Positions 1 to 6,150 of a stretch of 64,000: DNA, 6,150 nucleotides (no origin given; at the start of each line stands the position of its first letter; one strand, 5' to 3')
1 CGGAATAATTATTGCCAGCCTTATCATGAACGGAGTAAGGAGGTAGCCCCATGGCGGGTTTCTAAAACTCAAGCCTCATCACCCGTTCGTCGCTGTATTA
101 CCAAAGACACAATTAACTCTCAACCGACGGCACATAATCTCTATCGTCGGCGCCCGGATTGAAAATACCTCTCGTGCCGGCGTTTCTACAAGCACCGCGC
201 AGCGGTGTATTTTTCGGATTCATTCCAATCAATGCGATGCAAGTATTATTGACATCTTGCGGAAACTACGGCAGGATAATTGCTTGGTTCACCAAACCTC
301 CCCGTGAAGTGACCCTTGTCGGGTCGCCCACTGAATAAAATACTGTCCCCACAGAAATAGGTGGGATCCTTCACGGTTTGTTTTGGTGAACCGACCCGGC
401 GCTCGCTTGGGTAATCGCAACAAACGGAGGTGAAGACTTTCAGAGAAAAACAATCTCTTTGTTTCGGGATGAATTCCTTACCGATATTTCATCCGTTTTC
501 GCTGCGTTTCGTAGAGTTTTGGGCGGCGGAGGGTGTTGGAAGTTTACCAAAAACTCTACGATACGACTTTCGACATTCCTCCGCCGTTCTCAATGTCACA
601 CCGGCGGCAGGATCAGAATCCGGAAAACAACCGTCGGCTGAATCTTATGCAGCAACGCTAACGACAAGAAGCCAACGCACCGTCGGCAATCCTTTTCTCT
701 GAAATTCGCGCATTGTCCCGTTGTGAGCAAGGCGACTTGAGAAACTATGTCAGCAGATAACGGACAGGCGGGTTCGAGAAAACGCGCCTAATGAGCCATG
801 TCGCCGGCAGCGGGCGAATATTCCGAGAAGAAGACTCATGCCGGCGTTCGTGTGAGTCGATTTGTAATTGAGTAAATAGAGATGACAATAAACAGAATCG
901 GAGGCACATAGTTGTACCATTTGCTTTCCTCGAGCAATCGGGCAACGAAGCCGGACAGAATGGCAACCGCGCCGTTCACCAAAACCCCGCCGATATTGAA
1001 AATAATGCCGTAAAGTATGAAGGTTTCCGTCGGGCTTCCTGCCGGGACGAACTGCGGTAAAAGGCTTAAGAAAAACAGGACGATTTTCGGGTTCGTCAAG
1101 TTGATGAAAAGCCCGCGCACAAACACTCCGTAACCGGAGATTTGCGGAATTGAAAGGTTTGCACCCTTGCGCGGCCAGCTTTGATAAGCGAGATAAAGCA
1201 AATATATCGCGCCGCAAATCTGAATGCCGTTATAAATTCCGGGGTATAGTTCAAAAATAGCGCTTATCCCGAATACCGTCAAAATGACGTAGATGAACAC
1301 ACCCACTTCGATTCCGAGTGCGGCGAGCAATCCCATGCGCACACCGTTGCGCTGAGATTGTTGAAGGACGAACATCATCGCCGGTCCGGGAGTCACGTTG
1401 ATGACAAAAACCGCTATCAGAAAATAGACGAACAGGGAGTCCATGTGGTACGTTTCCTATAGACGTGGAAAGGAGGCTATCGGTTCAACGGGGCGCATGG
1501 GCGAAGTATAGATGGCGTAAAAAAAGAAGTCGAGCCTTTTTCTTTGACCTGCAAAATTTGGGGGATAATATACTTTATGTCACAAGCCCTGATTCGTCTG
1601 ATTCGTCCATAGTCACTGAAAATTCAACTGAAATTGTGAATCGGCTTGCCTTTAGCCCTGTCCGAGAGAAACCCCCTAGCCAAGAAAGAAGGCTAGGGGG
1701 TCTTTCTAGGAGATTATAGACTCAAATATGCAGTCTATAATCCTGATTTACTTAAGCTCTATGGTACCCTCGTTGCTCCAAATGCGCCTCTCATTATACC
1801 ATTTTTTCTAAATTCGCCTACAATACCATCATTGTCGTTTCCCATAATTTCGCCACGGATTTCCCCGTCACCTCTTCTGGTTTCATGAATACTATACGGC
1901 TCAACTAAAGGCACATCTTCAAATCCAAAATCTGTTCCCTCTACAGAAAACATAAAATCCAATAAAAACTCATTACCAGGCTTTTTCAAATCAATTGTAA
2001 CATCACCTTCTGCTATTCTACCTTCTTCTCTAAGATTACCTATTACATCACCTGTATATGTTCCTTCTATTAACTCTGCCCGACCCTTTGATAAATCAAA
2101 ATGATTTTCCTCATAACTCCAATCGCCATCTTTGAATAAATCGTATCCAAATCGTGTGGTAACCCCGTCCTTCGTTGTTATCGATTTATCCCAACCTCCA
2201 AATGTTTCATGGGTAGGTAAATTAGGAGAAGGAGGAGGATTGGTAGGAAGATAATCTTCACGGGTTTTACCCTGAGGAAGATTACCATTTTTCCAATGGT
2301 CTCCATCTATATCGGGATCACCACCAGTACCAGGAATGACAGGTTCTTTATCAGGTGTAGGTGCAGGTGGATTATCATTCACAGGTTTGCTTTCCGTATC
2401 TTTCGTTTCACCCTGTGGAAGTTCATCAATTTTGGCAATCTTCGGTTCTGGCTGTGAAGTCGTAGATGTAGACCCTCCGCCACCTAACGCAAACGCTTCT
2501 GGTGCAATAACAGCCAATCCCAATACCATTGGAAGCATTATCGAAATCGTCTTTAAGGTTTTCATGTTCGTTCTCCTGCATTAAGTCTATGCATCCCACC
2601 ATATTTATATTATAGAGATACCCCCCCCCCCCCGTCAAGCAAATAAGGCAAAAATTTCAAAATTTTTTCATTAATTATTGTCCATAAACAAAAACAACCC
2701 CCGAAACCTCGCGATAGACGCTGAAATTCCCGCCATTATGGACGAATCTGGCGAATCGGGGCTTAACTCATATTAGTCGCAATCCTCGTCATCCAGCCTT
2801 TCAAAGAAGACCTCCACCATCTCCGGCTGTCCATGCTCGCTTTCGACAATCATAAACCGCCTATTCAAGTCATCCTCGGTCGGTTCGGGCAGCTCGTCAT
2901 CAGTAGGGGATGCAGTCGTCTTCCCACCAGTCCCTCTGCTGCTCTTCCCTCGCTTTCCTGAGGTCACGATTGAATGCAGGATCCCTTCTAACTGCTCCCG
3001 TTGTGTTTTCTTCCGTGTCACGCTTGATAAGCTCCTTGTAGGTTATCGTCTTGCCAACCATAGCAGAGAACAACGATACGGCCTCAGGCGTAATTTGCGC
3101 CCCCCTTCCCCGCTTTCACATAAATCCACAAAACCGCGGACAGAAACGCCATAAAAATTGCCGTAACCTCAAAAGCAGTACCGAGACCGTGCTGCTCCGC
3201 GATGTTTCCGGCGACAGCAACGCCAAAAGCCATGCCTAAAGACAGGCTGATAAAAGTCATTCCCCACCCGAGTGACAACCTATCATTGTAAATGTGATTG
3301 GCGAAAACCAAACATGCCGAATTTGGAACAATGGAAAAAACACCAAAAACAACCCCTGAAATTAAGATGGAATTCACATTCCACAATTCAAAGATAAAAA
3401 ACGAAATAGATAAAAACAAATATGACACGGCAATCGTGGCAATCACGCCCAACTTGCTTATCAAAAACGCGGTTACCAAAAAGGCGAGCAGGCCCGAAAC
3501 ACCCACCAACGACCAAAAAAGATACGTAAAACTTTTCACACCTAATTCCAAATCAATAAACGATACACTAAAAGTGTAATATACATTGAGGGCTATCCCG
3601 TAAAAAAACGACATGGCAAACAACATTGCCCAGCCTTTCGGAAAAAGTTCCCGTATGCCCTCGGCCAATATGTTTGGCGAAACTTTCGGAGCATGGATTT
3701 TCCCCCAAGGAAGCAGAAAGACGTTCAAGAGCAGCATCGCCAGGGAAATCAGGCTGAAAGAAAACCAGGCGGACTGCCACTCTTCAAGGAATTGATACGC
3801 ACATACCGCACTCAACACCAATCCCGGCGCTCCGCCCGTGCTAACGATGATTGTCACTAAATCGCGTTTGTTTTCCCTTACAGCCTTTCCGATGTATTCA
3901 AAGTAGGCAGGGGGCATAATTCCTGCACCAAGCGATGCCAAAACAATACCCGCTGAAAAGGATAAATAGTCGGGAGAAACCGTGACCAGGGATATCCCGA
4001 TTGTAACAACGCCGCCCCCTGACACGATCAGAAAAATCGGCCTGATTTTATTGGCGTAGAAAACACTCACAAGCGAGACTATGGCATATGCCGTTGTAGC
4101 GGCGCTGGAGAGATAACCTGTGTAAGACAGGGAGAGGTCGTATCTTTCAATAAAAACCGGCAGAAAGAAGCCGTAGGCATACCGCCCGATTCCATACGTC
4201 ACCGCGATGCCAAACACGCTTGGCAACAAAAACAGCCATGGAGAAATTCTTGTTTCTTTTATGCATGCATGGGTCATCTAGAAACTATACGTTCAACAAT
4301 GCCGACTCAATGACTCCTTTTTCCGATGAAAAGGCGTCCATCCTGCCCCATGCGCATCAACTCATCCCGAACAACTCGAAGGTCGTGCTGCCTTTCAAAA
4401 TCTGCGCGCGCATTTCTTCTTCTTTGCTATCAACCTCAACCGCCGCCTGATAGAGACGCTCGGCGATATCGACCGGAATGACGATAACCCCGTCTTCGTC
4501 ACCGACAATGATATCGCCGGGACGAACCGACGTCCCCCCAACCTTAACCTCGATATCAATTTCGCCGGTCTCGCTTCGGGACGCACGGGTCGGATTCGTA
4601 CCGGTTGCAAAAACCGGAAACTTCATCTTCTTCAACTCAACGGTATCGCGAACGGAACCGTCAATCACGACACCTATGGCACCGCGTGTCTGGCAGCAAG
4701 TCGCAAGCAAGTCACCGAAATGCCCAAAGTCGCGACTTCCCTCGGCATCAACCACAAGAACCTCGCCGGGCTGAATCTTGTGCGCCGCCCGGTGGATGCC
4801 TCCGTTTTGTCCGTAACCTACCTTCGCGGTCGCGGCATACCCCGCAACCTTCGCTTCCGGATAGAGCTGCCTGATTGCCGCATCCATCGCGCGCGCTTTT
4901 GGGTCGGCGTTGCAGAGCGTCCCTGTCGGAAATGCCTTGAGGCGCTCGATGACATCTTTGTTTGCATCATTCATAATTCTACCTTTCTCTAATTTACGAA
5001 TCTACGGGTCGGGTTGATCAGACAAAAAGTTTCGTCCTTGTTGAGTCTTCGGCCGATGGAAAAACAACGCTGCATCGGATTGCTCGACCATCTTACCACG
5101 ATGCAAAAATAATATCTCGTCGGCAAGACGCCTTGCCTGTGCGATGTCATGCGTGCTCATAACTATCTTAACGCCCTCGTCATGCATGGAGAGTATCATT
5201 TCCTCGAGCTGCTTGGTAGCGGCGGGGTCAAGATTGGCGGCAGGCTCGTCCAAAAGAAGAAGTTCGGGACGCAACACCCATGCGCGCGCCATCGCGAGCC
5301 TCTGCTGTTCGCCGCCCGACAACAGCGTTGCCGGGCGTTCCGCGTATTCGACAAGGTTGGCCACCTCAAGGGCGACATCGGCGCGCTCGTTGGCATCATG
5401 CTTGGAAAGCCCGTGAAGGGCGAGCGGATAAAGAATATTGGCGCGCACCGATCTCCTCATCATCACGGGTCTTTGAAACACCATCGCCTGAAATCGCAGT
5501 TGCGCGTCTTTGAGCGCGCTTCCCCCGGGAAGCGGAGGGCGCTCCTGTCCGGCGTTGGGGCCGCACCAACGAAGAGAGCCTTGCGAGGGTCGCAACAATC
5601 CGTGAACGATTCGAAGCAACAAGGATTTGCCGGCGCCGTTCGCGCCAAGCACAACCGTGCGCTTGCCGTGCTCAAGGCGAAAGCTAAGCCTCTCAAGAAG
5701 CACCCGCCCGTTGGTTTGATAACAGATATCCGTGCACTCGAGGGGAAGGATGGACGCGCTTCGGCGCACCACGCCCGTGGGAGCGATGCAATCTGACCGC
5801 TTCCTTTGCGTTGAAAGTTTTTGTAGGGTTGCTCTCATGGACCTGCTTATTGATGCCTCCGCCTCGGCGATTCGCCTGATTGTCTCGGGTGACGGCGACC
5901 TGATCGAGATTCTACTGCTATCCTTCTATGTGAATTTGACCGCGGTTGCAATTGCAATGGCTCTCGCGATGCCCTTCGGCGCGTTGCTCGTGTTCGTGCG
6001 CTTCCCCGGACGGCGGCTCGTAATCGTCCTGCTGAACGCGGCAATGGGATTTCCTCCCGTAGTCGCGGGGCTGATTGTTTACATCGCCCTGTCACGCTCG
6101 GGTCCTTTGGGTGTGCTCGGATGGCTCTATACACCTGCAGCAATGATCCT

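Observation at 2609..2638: Poly-G13 tract forms the spacer of a near-consensus promoter: candidate slipped-strand phase/rheostat switch for a secreted TbpB-like protein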

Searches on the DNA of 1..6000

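Call 70: search_rna_families(source=window, start=1, end=6000, threshold=evalue, max_evalue=1)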
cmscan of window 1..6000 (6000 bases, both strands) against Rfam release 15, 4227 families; matches with E-value up to 1: 0.
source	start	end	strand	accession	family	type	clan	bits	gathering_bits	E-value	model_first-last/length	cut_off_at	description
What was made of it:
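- No Rfam element was found (call 70).
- Tried and rejected: No match in 1-6000 (call 70), so there is no known riboswitch or leader.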
